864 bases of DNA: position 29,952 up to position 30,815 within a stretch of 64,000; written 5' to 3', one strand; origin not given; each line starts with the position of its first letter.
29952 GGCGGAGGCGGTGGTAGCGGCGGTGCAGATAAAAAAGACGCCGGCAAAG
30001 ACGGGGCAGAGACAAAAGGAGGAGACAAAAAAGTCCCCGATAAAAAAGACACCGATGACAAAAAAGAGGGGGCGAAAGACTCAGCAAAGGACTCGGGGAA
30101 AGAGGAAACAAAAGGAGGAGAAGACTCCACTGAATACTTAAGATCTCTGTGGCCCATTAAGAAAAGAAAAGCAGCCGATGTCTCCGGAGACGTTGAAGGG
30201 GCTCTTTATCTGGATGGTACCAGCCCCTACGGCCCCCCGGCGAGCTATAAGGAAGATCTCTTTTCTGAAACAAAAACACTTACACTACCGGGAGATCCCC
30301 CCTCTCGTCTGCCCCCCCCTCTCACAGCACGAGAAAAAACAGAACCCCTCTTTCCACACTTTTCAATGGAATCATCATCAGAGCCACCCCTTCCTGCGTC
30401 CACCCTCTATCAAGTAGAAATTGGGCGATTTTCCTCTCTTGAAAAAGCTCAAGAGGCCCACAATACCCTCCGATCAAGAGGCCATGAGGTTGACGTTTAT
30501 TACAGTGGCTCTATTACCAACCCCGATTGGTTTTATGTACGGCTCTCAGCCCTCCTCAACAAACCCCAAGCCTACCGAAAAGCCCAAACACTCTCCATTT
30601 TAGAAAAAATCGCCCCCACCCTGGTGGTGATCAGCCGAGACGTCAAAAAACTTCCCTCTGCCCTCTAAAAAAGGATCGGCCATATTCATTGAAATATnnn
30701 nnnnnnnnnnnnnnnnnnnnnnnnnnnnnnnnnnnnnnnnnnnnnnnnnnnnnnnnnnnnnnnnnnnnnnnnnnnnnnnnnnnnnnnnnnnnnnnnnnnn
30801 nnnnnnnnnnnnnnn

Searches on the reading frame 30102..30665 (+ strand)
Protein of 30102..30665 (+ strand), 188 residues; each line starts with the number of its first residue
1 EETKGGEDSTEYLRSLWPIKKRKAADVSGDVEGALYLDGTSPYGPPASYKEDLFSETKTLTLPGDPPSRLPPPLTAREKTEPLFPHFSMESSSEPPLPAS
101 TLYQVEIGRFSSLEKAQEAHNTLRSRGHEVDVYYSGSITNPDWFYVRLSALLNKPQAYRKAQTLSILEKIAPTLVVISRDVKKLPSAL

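Call 41: find_homologous_proteins(query=window:30102-30665:+, max_evalue=0.01)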
Query window:30102-30665:+ (188 aa): 16 proteins with E <= 0.01 among 149 candidates.
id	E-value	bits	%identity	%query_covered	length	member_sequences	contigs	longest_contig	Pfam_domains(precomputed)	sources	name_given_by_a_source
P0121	4.1e-118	410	100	100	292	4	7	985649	-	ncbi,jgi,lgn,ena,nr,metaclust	ncbi:MAG: hypothetical protein A2621_04175 [Alphaproteobacteria bacterium RIFCSPHIGHO2_01_FULL_41_14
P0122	1.6e-80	287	74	98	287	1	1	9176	PF05036.19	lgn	-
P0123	6.3e-79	282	74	94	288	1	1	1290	PF05036.19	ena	-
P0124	1.8e-70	255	64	98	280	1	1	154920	-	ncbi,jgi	jgi:hypothetical protein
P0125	2.2e-68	248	67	93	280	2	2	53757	-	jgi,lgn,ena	jgi:SPOR domain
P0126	1.6e-67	245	66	95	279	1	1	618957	-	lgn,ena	-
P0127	2.3e-66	241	63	98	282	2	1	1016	PF05036.19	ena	-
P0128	6.7e-57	210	58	94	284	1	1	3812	-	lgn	-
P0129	7.0e-56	207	53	98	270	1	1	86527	-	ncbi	ncbi:MAG: SPOR domain-containing protein [Alphaproteobacteria bacterium]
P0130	4.5e-55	204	55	94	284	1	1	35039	PF05036.19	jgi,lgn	jgi:hypothetical protein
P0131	1.5e-45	173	47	94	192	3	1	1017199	-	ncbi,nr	ncbi:MAG: hypothetical protein H6925_00370 [Holosporaceae bacterium]|nr:MAG: hypothetical protein H6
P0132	2.8e-43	166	48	90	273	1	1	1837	-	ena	-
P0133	2.8e-42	163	46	94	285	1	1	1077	-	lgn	-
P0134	4.7e-41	159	44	94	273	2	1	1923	-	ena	-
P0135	2.2e-39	153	46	95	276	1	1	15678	PF02535.29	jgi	jgi:hypothetical protein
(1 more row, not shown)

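Call 53: search_protein_families(library=pfam, proteins=[P0122, P0129, P0130], max_evalue=0.01)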
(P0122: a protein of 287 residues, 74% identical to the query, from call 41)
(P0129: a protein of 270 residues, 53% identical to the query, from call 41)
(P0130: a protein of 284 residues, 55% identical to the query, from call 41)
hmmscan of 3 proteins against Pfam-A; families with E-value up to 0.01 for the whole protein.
P0122 (287 aa): 1 family
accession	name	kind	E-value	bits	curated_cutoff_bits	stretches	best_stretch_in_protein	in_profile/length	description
PF05036.18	SPOR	-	1.6e-05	25.5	21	1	203-268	2-65/76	SPOR domain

P0129 (270 aa): 1 family
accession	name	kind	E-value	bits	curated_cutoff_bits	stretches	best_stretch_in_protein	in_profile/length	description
PF05036.18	SPOR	-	0.00018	22.2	21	1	187-249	4-64/76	SPOR domain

P0130 (284 aa): 1 family
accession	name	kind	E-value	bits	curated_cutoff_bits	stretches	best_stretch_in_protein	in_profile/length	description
PF05036.18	SPOR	-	1.8e-06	28.6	21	1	199-262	2-62/76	SPOR domain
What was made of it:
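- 29790..30668 (+): Conserved partner gene, 292 aa. It has an N-terminal transmembrane helix (about residues 6-27), a low-complexity K/D/G-rich and Pro-rich linker, and a C-terminal SPOR peptidoglycan-binding domain (about residues 205-285). It starts 29 nt after the DUF4280 stop, so the two are probably co-transcribed. Orthologues P0122, P0129 and P0130 pass the cutoff (call 53).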

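Call 66: find_encoding_contigs(protein=P0126, flank=10000, max_places=1)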
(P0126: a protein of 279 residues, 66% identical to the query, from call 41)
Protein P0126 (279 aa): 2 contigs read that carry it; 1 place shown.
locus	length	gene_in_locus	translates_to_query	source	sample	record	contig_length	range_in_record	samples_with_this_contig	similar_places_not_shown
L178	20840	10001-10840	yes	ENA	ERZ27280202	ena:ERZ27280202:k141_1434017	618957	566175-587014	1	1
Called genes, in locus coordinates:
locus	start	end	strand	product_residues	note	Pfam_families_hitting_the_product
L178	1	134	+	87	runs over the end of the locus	-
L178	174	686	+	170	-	-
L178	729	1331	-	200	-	-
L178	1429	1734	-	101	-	-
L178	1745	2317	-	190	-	-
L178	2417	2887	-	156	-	-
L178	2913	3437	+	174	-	-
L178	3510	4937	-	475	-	-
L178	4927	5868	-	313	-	PF01075:Glyco_transf_9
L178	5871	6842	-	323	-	PF01479:S4, PF00849:PseudoU_synth_2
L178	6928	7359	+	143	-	-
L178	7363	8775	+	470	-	PF00875:DNA_photolyase, PF03441:FAD_binding_7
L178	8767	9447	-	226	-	PF22688:Hda_lid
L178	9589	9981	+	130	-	PF14107:DUF4280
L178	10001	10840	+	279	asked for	-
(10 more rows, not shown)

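Call 67: find_encoding_contigs(protein=P0129, flank=10000, max_places=1)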
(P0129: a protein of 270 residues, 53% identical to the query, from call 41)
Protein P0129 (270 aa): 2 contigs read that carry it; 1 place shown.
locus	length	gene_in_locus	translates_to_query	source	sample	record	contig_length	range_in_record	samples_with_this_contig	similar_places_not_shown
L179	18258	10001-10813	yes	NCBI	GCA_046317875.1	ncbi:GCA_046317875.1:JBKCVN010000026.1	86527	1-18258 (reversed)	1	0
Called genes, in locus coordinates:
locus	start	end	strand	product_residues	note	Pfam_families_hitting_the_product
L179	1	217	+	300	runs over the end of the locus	PF16881:LIAS_N, PF04055:Radical_SAM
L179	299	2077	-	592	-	-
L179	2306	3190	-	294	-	-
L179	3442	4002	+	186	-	-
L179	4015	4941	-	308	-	PF01075:Glyco_transf_9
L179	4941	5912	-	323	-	PF01479:S4, PF00849:PseudoU_synth_2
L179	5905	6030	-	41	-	-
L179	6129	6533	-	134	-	-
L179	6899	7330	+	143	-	-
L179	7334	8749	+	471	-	PF00875:DNA_photolyase, PF03441:FAD_binding_7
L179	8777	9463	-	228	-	PF00308:Bac_DnaA (faint), PF22688:Hda_lid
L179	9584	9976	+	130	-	PF14107:DUF4280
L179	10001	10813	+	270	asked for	-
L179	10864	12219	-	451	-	-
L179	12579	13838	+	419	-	PF00919:UPF0004, PF04055:Radical_SAM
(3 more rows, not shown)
